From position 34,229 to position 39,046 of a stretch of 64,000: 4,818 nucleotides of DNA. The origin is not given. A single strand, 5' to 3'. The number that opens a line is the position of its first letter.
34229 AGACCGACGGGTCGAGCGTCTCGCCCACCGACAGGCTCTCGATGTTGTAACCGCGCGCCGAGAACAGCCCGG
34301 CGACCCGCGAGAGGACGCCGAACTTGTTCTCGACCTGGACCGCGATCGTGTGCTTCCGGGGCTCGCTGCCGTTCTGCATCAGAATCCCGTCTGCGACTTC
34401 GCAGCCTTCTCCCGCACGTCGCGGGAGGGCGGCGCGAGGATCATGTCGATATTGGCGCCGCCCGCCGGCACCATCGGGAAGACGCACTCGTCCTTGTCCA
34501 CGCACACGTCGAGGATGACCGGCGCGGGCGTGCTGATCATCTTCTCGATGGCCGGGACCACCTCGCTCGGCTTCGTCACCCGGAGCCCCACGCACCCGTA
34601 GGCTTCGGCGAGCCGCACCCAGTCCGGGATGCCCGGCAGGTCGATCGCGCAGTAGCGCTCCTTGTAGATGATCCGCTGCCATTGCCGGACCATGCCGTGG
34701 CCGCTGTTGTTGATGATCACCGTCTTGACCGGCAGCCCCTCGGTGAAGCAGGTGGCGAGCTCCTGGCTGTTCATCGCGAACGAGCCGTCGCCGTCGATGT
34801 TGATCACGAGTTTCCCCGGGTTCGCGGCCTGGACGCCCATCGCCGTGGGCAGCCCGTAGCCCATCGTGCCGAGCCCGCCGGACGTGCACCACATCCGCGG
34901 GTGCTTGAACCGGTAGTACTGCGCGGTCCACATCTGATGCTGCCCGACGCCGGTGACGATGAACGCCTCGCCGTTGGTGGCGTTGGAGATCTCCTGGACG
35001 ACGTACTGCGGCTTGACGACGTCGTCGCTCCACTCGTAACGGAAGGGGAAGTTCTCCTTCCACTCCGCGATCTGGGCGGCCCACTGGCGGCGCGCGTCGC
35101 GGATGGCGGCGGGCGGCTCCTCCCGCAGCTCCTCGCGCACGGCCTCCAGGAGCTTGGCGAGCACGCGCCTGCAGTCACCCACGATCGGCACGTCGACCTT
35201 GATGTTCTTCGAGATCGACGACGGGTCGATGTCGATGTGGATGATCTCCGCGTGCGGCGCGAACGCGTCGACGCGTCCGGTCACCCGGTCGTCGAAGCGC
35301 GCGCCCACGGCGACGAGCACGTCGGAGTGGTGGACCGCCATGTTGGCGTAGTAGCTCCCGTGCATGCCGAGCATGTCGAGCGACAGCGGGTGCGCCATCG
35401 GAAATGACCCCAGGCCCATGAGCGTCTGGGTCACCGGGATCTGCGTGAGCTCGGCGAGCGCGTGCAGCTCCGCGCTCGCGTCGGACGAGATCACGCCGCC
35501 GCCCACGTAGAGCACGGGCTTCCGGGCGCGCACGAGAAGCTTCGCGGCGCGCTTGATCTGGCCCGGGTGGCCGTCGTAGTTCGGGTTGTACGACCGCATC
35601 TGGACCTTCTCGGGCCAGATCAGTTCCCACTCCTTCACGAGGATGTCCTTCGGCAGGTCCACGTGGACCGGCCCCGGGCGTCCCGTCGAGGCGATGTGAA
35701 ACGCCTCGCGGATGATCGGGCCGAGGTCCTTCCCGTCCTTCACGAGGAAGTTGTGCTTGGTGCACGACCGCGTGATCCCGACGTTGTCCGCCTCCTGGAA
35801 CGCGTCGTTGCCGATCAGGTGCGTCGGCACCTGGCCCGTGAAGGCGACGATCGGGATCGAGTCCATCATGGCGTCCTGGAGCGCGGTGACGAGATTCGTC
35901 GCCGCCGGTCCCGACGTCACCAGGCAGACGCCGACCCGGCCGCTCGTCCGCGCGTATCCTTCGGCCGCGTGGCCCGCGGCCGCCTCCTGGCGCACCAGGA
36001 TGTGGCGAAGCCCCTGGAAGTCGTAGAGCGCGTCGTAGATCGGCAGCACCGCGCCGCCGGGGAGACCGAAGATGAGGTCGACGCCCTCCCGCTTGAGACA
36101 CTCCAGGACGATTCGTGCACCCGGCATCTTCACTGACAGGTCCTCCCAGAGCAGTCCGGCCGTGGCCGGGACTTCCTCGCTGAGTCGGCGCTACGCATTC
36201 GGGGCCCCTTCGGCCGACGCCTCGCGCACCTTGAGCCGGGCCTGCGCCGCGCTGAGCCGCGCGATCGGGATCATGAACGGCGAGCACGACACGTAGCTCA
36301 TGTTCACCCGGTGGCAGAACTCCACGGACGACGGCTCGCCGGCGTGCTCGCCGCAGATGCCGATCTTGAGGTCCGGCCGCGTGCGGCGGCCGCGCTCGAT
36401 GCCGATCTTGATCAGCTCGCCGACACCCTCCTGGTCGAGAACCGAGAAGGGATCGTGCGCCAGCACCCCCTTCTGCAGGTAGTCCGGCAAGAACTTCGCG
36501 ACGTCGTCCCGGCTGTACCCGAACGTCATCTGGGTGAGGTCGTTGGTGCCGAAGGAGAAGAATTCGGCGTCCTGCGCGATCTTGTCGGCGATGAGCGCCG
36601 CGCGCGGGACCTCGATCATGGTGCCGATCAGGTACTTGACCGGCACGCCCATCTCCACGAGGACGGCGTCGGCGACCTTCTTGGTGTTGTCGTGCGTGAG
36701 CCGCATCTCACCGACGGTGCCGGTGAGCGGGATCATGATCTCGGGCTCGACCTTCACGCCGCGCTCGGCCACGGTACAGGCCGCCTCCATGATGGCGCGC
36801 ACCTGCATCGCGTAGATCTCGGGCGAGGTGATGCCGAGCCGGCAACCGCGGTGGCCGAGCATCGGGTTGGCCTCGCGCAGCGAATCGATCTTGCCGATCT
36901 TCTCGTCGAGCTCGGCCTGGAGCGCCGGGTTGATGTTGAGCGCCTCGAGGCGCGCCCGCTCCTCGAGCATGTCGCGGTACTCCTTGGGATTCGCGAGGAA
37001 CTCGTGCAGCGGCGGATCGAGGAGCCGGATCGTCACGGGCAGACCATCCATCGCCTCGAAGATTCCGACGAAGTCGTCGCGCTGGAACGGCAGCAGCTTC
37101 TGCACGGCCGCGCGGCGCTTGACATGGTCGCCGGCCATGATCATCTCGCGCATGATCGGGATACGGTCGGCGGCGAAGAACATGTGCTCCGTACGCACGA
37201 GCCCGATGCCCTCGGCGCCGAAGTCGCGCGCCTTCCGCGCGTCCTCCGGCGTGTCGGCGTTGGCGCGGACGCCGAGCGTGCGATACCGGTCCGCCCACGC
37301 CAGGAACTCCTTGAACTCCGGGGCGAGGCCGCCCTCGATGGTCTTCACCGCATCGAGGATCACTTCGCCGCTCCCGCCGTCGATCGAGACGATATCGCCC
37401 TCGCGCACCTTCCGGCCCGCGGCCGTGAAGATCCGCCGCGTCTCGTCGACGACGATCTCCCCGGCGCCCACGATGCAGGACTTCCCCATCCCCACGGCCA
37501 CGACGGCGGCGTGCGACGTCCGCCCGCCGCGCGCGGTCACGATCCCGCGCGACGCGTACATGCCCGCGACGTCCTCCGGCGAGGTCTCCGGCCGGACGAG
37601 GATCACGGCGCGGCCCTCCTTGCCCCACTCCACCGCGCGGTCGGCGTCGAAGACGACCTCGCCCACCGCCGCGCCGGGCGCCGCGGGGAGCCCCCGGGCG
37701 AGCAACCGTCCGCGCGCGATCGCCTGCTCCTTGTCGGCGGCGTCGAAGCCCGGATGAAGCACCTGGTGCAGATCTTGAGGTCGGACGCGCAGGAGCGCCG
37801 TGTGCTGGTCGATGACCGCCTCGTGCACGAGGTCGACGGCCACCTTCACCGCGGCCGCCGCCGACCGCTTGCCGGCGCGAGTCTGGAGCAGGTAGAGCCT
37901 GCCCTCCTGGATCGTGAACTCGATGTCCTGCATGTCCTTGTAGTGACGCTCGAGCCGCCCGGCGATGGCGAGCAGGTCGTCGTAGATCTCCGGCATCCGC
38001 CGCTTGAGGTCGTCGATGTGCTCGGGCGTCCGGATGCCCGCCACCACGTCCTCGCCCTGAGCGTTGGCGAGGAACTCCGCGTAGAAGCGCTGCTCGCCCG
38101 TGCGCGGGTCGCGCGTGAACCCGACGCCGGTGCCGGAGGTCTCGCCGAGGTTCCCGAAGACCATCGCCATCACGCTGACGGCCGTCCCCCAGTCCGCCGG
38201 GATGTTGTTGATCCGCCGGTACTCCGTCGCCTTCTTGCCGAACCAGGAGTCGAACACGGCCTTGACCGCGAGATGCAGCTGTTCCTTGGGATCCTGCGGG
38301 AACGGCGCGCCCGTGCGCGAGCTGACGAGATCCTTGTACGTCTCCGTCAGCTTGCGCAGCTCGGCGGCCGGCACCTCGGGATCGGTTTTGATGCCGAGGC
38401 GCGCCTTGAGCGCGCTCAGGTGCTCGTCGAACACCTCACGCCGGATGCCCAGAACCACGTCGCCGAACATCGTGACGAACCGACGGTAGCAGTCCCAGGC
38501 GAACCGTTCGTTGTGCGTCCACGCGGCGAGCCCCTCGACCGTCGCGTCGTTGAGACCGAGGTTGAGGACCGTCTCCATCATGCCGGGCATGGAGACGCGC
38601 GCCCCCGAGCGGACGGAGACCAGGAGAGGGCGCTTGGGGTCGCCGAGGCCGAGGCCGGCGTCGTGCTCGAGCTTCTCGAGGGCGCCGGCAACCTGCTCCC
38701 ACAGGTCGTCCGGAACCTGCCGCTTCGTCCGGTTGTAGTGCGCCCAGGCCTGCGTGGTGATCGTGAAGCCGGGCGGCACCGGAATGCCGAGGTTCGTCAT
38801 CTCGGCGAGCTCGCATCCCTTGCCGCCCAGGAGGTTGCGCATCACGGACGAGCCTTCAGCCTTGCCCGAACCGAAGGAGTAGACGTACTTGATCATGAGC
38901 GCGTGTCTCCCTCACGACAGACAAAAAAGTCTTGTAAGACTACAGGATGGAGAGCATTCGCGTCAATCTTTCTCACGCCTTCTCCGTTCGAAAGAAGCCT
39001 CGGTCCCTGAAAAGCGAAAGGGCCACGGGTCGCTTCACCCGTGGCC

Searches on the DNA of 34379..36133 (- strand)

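Call 52: search_rna_families(sources=[L006, L007, L008, L009, L010, L015, L020, L021], threshold=gathering)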
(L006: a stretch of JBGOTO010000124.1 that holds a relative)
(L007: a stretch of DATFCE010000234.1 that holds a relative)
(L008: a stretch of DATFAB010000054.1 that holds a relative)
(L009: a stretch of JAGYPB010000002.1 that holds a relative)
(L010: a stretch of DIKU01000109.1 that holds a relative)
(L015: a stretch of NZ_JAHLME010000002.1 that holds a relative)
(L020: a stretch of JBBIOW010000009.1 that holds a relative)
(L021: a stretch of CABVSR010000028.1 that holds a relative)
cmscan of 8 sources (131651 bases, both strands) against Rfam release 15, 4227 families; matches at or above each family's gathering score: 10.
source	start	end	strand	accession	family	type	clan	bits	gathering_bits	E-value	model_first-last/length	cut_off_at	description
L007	2872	3290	+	RF00010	RNaseP_bact_a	Gene; ribozyme;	CL00002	287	100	1.9e-92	1-367/367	no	Bacterial RNase P class A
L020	1341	1775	+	RF00010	RNaseP_bact_a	Gene; ribozyme;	CL00002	278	100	2.1e-89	1-367/367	no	Bacterial RNase P class A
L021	9080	9504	+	RF00010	RNaseP_bact_a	Gene; ribozyme;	CL00002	276.2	100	8.3e-89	1-367/367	no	Bacterial RNase P class A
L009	13776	13997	+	RF00230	T-box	Cis-reg; leader;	-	119.4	93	1.6e-25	1-219/219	no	T-box leader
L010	8579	8797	+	RF00230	T-box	Cis-reg; leader;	-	118.9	93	2.1e-25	1-219/219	no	T-box leader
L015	13994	14248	+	RF00230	T-box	Cis-reg; leader;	-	114.1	93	3.7e-24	1-219/219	no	T-box leader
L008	13981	14264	+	RF00230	T-box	Cis-reg; leader;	-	104.7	93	9.6e-22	1-219/219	no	T-box leader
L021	14964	15209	+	RF00230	T-box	Cis-reg; leader;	-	101.6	93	6e-21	1-219/219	no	T-box leader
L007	1172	1245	+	RF00005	tRNA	Gene; tRNA;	CL00001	75.8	29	1.6e-14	1-71/71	no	tRNA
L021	6456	6529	+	RF00005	tRNA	Gene; tRNA;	CL00001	71.8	29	2e-13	1-71/71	no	tRNA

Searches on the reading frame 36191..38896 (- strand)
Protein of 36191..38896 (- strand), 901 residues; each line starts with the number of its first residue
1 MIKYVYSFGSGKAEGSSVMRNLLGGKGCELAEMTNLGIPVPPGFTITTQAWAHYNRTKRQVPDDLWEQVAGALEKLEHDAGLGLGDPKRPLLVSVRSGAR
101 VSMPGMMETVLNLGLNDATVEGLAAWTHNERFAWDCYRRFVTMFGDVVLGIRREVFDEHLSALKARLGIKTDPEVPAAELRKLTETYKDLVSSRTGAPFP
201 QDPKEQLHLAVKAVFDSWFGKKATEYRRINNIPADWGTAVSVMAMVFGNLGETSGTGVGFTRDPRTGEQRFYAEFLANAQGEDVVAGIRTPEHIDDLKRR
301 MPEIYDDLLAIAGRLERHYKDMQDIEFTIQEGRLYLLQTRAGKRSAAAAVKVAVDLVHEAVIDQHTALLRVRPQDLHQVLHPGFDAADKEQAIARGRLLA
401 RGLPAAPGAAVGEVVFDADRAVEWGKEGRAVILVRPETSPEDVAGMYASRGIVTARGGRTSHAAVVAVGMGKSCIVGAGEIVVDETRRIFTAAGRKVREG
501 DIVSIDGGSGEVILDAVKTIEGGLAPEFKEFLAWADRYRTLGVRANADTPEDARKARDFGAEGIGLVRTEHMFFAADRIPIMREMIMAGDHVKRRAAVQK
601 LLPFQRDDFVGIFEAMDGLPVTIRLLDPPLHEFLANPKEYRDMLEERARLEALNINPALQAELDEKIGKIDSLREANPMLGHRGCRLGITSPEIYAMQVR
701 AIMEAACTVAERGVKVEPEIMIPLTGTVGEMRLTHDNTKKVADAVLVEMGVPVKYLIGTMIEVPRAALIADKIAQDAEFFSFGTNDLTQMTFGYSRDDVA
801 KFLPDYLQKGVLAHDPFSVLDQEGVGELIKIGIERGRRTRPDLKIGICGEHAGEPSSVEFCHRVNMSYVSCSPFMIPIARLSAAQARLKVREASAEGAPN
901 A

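Call 8: search_protein_families(library=pfam, proteins=[window:36191-38896:-])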
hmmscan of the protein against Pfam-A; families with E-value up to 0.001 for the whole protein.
window:36191-38896:- (901 aa): 3 families
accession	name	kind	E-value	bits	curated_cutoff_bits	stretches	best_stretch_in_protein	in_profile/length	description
PF02896.24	PEP-utilizers_C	-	2.4e-79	267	22.8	1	528-886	7-291/293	PEP-utilising enzyme, PEP-binding domain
PF01326.24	PPDK_N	-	1.5e-52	179.3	27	3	58-295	74-221/328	Pyruvate phosphate dikinase, AMP/ATP-binding domain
PF00391.29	PEP-utilizers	-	9.1e-22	76.9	23.1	1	431-510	5-72/72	PEP-utilising enzyme, mobile domain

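Call 33: search_protein_families(library=ncbifam, proteins=[window:36191-38896:-])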
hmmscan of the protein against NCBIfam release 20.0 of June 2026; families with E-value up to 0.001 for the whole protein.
window:36191-38896:- (901 aa): 21 families
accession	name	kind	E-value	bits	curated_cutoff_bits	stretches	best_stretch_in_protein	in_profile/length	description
TIGR01828.1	pyru_phos_dikin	equivalog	0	1309.2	843.45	1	3-888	2-865/865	pyruvate, phosphate dikinase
NF004531.0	PRK05878.1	equivalog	2.7e-152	508.1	456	1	16-552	19-496/534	pyruvate, phosphate dikinase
NF005057.0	PRK06464.1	equivalog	9.9e-64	215.7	598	4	307-575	298-516/798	phosphoenolpyruvate synthase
TIGR01418.1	PEP_synth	equivalog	1.1e-55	189.3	739.75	2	307-873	292-769/784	pyruvate, water dikinase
TIGR01417.1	PTS_I_fam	equivalog_domain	5.9e-39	133.9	341.7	2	654-874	328-527/565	phosphoenolpyruvate--protein phosphotransferase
NF008382.0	PRK11177.1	equivalog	7.7e-29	100.8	824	2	664-797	339-466/575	phosphoenolpyruvate-protein phosphotransferase PtsI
NF008283.0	PRK11061.1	equivalog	1.7e-20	72.8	583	1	672-799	512-634/748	phosphoenolpyruvate--protein phosphotransferase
NF004878.0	PRK06241.1-3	subfamily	2.2e-20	72.4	945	1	22-69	18-64/891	phosphoenolpyruvate synthase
NF004881.0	PRK06241.2-2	equivalog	1.7e-15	56.4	883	1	397-512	786-887/898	phosphoenolpyruvate synthase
NF052632.1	undecylprod_RedH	equivalog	1.9e-15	55.9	1350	1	16-56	10-50/880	undecylprodigiosin ligase RedH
NF052631.1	prodigiosin_PigC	equivalog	5.5e-15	54.3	1300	0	18-58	11-51/883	prodigiosin ligase PigC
NF004877.0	PRK06241.1-2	subfamily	1.2e-11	43.7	866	1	19-61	15-58/869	phosphoenolpyruvate synthase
NF004883.0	PRK06241.2-4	equivalog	5.8e-11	41.3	1063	0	205-289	155-235/928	phosphoenolpyruvate synthase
NF041857.1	RIF_Ptrans_rph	equivalog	1.3e-10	40.3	999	0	21-64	15-59/864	rifamycin-inactivating phosphotransferase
NF004880.0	PRK06241.2-1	equivalog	8.8e-10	37.2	972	1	210-341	141-279/837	phosphoenolpyruvate synthase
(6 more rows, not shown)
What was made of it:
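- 36191..38896 (-): ppdK (pyruvate, phosphate dikinase, 901 aa), the first gene after the attenuator. TIGR01828 1309 bits against a cut-off of 843 (call 33); Pfam PPDK_N, PEP-utilizers and PEP-utilizers_C (call 8)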

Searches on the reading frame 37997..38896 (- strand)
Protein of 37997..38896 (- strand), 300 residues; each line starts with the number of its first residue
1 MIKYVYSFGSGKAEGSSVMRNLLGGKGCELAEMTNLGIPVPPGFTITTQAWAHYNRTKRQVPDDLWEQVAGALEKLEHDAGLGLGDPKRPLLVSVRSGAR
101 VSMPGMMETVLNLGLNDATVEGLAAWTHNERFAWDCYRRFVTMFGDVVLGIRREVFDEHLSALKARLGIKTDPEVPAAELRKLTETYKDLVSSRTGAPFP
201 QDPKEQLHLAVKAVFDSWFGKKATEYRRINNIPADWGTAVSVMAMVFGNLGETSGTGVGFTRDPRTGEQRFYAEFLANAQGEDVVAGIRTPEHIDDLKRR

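Call 13: find_related_loci(query=window:37997-38896:-, collection=metagenome_contigs, flank=6000)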
Query window:37997-38896:- (300 aa) in metagenome_contigs; peptide patterns used: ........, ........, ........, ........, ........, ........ (x = any residue, [..] = any of these).
600 stretches matched a pattern (row limit reached: there are more); 594 encode a relative of the query (tblastn E <= 1e-3); the best 80 are kept; 80 distinct loci.
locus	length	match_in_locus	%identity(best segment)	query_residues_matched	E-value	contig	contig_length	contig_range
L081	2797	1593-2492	88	1-300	0e+0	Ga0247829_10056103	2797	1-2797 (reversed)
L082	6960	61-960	86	1-300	0e+0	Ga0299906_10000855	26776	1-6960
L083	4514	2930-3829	86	1-300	0e+0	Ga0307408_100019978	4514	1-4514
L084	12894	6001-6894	87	3-300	2e-180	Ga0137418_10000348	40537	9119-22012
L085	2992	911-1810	84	1-300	0e+0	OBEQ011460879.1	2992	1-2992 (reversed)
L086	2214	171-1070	82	1-300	0e+0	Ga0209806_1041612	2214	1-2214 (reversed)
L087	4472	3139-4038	82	1-300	1e-174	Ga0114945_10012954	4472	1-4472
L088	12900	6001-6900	82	1-300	2e-169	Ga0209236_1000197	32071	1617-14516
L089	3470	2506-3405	83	1-300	7e-177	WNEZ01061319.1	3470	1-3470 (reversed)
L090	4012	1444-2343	82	1-300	2e-174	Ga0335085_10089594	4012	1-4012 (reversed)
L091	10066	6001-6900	81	1-300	4e-167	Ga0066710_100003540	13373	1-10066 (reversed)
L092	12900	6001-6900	81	1-300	2e-166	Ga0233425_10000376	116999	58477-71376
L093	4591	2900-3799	80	1-300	7e-170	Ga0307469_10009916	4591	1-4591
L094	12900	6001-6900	79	1-300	6e-165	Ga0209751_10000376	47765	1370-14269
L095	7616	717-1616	79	1-300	4e-161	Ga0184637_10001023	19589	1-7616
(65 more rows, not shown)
